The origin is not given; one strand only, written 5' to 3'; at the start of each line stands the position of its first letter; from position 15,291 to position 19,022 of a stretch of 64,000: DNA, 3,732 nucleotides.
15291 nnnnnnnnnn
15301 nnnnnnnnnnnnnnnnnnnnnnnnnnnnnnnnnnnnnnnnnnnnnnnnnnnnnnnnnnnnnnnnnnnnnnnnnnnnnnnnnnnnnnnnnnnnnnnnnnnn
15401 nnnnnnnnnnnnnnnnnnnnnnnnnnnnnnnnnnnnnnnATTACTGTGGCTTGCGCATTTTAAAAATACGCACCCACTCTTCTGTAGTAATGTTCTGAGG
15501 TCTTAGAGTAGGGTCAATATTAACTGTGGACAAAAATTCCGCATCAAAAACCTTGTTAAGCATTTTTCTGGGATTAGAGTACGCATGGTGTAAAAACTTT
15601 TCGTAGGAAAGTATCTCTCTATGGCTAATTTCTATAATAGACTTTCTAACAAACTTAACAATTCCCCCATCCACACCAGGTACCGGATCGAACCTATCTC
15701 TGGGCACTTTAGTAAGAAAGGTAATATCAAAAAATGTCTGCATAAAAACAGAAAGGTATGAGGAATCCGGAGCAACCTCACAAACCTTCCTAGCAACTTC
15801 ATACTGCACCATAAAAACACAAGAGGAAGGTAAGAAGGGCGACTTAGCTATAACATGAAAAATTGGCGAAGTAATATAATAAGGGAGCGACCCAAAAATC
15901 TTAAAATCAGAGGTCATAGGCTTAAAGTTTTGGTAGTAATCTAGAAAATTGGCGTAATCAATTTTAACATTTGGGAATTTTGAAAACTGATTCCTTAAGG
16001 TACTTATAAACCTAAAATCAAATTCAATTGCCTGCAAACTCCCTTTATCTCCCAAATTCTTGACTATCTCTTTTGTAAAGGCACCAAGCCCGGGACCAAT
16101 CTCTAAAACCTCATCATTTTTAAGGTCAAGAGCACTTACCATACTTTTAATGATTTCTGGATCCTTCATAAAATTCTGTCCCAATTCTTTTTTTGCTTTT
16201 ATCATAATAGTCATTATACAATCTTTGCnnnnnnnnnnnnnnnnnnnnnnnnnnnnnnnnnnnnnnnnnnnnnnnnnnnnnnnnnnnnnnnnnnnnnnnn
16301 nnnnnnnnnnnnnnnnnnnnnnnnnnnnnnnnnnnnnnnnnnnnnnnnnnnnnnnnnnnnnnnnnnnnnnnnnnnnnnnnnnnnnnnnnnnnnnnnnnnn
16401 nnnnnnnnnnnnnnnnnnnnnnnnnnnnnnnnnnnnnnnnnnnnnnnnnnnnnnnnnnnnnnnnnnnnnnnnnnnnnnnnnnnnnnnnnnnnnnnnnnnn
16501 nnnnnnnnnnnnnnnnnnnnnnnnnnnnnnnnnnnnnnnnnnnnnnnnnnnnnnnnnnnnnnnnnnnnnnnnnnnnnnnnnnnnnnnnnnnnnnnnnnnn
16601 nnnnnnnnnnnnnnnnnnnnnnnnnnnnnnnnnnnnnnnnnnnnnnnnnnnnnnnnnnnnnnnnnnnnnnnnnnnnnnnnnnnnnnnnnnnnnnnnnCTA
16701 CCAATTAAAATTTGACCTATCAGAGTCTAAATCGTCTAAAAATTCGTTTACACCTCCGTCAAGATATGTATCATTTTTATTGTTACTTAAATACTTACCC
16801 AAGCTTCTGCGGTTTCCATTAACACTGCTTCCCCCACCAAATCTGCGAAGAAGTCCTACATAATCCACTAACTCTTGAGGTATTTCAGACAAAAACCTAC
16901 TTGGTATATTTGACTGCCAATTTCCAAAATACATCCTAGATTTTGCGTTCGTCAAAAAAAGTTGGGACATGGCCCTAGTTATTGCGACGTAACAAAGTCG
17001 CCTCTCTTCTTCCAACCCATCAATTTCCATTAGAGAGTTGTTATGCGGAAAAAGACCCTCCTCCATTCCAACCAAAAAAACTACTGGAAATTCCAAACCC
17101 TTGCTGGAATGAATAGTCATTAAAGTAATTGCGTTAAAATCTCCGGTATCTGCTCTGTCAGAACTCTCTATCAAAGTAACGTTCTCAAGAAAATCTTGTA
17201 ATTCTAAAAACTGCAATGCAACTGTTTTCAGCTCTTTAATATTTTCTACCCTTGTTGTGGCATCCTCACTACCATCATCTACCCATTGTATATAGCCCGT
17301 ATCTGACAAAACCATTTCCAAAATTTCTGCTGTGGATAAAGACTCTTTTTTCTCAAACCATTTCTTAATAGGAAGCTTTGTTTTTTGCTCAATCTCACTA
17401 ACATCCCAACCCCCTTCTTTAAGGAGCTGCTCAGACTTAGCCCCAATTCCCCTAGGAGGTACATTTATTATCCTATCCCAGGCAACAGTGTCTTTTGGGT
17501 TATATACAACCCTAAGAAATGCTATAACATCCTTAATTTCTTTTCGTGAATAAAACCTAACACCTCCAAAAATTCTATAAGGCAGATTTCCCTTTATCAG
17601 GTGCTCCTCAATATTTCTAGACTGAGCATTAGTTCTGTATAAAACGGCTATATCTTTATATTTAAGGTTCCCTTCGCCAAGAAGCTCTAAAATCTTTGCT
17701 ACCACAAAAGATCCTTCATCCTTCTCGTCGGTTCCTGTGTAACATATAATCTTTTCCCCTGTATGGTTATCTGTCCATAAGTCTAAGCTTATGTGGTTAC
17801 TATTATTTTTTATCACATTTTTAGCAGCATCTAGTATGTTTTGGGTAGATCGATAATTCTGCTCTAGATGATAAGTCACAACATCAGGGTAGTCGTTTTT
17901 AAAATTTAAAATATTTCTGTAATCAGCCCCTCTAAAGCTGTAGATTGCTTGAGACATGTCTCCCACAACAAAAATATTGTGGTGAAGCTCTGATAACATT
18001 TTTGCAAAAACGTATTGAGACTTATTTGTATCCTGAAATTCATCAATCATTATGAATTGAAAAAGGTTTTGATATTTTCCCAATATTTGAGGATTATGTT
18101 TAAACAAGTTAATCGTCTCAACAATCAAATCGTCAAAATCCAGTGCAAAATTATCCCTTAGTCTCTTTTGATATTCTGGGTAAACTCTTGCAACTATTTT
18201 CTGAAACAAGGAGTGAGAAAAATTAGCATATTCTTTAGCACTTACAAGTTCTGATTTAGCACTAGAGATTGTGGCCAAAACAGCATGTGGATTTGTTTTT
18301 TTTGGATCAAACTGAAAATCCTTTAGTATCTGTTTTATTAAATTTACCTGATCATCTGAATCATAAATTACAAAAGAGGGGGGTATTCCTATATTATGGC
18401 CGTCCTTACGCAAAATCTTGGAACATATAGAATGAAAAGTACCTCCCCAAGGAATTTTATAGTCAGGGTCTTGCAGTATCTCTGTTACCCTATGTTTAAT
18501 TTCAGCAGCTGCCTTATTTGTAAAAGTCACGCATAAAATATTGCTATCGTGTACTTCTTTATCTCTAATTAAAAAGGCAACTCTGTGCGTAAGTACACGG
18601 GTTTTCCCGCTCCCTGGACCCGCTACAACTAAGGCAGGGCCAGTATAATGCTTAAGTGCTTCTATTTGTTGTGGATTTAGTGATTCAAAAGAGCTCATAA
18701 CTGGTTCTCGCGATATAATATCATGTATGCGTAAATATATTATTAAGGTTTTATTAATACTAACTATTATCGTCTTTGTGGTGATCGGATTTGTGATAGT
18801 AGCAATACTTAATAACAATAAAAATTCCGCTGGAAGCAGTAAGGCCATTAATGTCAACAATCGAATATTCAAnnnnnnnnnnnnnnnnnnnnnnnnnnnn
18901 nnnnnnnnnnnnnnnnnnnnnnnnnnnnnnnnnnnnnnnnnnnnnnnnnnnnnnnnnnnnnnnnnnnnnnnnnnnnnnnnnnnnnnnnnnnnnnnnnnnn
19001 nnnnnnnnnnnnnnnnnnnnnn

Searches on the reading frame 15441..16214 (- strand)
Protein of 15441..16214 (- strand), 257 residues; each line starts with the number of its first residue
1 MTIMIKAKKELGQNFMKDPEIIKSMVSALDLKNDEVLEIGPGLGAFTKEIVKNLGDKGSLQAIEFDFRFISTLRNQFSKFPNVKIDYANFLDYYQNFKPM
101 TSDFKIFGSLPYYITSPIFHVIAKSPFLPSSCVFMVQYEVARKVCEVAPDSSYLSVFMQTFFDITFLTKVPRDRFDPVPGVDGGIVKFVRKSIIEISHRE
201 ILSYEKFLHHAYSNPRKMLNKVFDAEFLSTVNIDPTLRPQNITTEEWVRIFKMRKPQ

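Call 73: search_protein_families(library=pfam, proteins=[window:15441-16214:-], max_evalue=0.0001)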
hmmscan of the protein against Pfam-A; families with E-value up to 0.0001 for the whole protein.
window:15441-16214:- (257 aa): 1 family
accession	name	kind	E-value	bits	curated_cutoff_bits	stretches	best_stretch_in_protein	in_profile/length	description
PF00398.26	RrnaAD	-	4.5e-43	147.7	24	1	6-253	3-260/263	Ribosomal RNA adenine dimethylase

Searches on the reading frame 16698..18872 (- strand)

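Call 73: search_protein_families(library=pfam, proteins=[window:16698-18872:-], max_evalue=0.0001)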
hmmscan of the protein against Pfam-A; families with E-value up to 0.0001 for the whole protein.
window:16698-18872:- (724 aa): 5 families
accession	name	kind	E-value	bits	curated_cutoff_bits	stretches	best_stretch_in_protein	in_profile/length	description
PF00580.27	UvrD-helicase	-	4.1e-91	305.8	23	1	65-329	1-271/271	UvrD/REP helicase N-terminal domain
PF13361.12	UvrD_C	-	8.8e-74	249.4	25.6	1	334-644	1-349/350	UvrD-like helicase C-terminal domain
PF13245.12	AAA_19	-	5.5e-21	75.6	25.1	1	75-314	9-134/134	AAA domain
PF13538.12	UvrD_C_2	-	1.6e-09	37.9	27.4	1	583-640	3-51/52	UvrD-like helicase C-terminal domain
PF01443.25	Viral_helicase1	-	8.8e-05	22.9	21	0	582-640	177-226/228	Viral superfamily 1 RNA helicase core domain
